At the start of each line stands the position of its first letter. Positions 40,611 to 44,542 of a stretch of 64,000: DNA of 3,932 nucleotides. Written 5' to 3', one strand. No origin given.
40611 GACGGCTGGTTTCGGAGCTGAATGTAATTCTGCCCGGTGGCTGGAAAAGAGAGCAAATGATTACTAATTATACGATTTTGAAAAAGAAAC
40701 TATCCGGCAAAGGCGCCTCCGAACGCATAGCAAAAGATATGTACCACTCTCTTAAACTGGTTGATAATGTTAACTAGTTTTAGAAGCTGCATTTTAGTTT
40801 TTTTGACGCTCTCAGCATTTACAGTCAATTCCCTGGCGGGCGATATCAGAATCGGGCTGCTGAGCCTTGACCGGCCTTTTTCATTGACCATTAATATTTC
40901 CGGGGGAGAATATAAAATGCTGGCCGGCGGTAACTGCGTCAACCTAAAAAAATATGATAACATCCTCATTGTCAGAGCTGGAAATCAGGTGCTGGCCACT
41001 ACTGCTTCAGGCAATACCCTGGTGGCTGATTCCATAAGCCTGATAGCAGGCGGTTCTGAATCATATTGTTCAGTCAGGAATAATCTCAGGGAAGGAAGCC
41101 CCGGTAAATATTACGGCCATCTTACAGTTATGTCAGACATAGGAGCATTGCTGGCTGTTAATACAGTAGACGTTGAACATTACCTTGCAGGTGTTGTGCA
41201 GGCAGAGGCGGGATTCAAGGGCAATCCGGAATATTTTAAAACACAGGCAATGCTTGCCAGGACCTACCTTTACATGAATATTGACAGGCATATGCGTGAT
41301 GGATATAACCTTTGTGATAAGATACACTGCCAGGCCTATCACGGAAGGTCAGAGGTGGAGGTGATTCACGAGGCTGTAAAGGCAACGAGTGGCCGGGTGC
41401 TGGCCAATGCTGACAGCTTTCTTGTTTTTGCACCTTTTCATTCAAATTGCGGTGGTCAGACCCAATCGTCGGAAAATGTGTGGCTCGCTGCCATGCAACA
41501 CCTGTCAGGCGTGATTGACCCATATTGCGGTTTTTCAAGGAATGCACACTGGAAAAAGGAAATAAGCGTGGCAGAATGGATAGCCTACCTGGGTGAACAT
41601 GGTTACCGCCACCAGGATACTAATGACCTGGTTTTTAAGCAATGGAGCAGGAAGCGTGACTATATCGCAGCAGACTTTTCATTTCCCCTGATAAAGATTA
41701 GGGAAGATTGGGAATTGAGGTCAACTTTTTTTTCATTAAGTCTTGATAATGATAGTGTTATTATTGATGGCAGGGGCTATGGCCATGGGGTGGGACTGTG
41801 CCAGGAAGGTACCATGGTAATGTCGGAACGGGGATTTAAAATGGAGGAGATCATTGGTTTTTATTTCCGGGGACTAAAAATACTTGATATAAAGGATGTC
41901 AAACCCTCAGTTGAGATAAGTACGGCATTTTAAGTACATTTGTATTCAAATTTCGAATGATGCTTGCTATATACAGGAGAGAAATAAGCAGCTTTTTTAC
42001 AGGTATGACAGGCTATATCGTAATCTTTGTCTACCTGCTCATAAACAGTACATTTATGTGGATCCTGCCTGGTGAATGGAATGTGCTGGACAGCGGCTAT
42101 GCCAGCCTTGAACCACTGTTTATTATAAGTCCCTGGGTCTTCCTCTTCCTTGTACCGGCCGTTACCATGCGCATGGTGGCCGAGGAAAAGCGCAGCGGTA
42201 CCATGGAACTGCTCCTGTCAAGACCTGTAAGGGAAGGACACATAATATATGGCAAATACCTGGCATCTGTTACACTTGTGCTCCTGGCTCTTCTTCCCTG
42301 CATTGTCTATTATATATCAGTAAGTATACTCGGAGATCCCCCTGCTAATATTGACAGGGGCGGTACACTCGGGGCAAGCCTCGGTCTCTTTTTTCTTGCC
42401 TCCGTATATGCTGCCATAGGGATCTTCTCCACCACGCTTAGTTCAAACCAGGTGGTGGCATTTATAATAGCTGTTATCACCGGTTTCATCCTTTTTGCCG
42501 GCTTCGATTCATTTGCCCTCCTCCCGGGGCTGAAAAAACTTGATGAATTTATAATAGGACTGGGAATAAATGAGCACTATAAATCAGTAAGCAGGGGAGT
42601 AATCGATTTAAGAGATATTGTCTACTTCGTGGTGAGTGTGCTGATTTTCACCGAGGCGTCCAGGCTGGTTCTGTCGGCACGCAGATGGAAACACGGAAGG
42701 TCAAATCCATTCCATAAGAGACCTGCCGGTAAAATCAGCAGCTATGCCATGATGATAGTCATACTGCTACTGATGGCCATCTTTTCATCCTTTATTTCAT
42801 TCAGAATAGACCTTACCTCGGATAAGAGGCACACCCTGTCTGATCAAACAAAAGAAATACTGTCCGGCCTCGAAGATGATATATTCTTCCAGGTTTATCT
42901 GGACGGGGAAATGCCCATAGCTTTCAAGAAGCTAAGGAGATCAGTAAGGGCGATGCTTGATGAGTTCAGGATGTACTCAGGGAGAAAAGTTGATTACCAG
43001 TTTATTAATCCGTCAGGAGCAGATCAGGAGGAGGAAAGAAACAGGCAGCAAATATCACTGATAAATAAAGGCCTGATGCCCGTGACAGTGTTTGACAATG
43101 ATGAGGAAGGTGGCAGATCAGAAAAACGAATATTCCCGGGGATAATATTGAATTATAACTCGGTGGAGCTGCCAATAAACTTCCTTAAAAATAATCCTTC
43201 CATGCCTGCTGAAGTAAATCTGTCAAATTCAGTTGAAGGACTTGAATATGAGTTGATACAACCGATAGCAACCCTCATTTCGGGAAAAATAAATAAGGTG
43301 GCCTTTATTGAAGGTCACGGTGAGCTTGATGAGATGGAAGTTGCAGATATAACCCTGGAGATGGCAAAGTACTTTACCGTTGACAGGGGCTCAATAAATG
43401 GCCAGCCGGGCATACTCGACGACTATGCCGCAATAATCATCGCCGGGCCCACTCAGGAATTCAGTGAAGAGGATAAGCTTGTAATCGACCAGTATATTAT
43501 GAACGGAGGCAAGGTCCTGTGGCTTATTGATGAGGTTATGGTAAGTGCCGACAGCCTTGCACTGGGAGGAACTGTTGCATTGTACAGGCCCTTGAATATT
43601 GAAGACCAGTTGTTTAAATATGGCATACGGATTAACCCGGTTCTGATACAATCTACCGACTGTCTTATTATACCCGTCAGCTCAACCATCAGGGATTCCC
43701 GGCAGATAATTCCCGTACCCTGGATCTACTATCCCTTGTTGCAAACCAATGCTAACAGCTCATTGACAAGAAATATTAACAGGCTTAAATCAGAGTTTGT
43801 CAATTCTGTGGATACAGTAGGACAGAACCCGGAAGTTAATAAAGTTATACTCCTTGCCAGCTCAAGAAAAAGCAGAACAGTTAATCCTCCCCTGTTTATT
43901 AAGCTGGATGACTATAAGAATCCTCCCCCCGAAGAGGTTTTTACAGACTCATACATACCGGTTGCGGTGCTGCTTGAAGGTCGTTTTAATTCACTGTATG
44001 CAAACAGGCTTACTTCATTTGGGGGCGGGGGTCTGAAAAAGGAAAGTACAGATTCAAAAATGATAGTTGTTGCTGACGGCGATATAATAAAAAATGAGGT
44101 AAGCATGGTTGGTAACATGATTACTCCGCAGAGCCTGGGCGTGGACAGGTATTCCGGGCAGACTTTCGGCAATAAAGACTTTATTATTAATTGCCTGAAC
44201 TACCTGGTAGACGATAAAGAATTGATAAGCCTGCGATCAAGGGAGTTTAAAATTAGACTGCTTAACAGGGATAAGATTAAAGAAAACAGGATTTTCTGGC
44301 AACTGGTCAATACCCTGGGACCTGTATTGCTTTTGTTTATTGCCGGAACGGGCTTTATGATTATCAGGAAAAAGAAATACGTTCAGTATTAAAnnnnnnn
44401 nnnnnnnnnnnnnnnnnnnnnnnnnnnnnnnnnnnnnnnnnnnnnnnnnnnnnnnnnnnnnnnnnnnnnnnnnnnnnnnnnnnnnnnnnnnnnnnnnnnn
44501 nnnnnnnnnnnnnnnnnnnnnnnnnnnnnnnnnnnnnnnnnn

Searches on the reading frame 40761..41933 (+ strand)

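Call 68: search_protein_families(library=pfam, proteins=[window:40761-41933:+], max_evalue=0.00001)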
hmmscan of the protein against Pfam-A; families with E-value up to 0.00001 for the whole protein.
window:40761-41933:+ (390 aa): 1 family
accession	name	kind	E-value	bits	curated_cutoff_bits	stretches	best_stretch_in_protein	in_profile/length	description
PF08486.15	SpoIID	-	1.2e-19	71.1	23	1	129-214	4-95/97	Stage II sporulation protein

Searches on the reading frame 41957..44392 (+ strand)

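Call 68: search_protein_families(library=pfam, proteins=[window:41957-44392:+], max_evalue=0.00001)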
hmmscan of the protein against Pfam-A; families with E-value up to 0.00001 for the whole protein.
window:41957-44392:+ (811 aa): 5 families
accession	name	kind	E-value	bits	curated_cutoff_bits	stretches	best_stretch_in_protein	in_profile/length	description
PF09822.16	ABC_transp_aux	-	9.9e-78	261.7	34.7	1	447-746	3-288/288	ABC-type uncharacterized transport system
PF23357.1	DUF7088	-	1.7e-28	99.3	27.8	1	288-398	1-104/105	Domain of unknown function (DUF7088)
PF12698.13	ABC2_membrane_3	-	3.3e-13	49.9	31.6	1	54-182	164-285/347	ABC-2 family transporter protein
PF12679.13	ABC2_membrane_2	-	1.8e-11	44.3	27.2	1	69-215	85-219/283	ABC-2 family transporter protein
PF13346.12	ABC2_membrane_5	-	1.5e-08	34.9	25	1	59-187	40-168/205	ABC-2 family transporter protein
